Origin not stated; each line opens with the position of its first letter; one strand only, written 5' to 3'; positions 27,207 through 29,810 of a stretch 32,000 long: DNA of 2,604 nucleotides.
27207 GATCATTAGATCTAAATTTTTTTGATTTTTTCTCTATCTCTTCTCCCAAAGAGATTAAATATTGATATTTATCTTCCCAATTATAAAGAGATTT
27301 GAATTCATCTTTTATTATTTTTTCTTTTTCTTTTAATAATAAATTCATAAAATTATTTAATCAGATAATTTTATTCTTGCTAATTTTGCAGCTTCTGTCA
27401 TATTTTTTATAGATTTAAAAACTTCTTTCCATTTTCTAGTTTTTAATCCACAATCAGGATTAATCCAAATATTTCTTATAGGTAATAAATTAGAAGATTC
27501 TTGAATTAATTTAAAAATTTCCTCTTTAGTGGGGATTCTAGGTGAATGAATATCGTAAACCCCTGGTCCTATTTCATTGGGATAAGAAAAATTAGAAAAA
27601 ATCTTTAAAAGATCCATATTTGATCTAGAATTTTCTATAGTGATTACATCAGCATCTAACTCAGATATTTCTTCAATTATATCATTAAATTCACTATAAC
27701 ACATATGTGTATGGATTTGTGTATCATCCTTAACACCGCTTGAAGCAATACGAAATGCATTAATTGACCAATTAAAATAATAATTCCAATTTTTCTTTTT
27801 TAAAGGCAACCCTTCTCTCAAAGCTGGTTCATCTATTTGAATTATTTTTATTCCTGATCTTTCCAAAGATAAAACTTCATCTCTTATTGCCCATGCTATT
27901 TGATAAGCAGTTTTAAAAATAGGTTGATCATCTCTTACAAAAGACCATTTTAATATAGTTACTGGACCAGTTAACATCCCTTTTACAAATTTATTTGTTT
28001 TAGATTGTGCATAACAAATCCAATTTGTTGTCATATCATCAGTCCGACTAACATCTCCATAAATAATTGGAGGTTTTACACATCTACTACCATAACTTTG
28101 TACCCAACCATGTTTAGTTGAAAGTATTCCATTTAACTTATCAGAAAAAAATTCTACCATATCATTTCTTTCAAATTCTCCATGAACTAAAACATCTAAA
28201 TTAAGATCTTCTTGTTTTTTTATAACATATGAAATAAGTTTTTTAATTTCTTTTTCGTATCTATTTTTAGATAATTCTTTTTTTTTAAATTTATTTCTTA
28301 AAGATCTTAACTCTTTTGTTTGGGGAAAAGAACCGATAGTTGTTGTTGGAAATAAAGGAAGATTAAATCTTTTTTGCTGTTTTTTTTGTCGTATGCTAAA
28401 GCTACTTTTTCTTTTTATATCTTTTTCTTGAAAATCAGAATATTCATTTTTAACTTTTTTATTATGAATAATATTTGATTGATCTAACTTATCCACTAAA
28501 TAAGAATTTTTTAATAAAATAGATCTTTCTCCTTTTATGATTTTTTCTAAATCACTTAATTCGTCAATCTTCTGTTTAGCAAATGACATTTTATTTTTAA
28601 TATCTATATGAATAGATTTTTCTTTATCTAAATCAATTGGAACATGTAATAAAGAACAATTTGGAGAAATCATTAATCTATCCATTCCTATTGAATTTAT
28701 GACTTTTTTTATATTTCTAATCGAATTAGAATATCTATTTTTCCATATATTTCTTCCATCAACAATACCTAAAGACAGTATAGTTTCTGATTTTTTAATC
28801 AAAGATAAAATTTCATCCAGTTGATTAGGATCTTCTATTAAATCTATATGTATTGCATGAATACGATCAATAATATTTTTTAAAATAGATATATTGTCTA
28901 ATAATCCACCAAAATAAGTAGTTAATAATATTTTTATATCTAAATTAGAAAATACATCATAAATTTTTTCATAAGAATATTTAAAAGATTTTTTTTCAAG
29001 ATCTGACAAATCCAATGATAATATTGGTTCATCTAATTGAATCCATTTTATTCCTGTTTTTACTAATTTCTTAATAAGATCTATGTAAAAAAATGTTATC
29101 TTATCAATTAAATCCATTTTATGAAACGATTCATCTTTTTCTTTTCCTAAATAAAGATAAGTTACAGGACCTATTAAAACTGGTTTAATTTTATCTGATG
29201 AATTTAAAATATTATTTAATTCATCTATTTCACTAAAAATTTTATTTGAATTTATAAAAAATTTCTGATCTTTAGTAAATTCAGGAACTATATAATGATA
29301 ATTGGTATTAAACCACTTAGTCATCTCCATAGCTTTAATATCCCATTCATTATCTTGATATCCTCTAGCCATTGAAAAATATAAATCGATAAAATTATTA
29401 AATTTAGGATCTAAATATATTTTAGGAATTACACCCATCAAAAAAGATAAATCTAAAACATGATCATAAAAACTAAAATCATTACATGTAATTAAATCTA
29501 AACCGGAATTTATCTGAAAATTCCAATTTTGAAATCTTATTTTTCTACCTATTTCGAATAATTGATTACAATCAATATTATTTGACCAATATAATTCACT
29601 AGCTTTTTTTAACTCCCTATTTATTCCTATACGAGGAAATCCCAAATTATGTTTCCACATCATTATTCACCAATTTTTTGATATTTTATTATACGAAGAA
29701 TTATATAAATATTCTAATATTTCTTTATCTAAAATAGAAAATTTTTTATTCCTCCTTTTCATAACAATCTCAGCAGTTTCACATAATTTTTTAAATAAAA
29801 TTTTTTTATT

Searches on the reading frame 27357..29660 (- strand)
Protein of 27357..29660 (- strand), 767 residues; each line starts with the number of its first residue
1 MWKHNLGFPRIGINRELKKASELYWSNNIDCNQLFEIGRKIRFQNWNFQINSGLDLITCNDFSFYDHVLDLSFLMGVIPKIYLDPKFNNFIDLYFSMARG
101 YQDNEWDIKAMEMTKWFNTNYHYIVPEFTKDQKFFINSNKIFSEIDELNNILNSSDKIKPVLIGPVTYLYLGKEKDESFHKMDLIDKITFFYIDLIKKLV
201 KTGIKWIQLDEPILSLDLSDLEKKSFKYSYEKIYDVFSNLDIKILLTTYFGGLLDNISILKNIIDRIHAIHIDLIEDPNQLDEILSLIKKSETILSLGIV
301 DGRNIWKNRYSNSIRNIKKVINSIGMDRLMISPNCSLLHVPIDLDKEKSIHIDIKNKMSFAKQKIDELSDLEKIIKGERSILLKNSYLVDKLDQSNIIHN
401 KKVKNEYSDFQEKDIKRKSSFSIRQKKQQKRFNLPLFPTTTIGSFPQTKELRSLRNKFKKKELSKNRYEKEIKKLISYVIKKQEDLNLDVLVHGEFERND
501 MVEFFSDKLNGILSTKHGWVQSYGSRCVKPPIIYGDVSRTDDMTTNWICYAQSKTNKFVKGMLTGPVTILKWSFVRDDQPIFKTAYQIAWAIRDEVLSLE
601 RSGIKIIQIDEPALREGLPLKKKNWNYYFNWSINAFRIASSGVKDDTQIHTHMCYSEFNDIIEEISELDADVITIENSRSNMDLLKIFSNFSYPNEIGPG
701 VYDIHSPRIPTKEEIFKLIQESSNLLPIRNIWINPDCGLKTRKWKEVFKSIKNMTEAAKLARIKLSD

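Call 17: search_protein_families(library=ncbifam, proteins=[window:27357-29660:-], max_evalue=0.00001)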
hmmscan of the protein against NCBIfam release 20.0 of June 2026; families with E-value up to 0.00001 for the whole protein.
window:27357-29660:- (767 aa): 9 families
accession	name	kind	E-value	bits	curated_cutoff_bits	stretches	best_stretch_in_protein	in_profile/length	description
NF003556.0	PRK05222.1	equivalog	0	1044.9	541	1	3-765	4-748/750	5-methyltetrahydropteroyltriglutamate--homocysteine S-methyltransferase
TIGR01371.1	met_syn_B12ind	equivalog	0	1017.4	929.95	1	6-762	1-752/754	5-methyltetrahydropteroyltriglutamate--homocysteine S-methyltransferase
NF003317.0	PRK04326.1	equivalog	6.3e-86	288.6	406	2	433-765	5-326/340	methionine synthase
NF002119.0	PRK00957.1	equivalog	6.4e-51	173.3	258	2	438-760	3-303/306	methionine synthase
NF006589.0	PRK09121.1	equivalog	1.1e-25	90.4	392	1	436-766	4-341/342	methionine synthase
NF002272.0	PRK01207.1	equivalog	2e-12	46.9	399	1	439-758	6-336/343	methionine synthase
NF004875.0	PRK06233.1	equivalog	1.2e-10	40.8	576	0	439-513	12-86/373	vitamin B12 independent methionine synthase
NF006349.0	PRK08575.1-2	equivalog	1.7e-10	40.8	322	1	109-333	79-294/323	5-methyltetrahydropteroyltriglutamate--homocysteine methyltransferase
NF005085.0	PRK06520.1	subfamily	1.6e-07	30.8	313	0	437-513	8-84/368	5-methyltetrahydropteroyltriglutamate--homocysteine S-methyltransferase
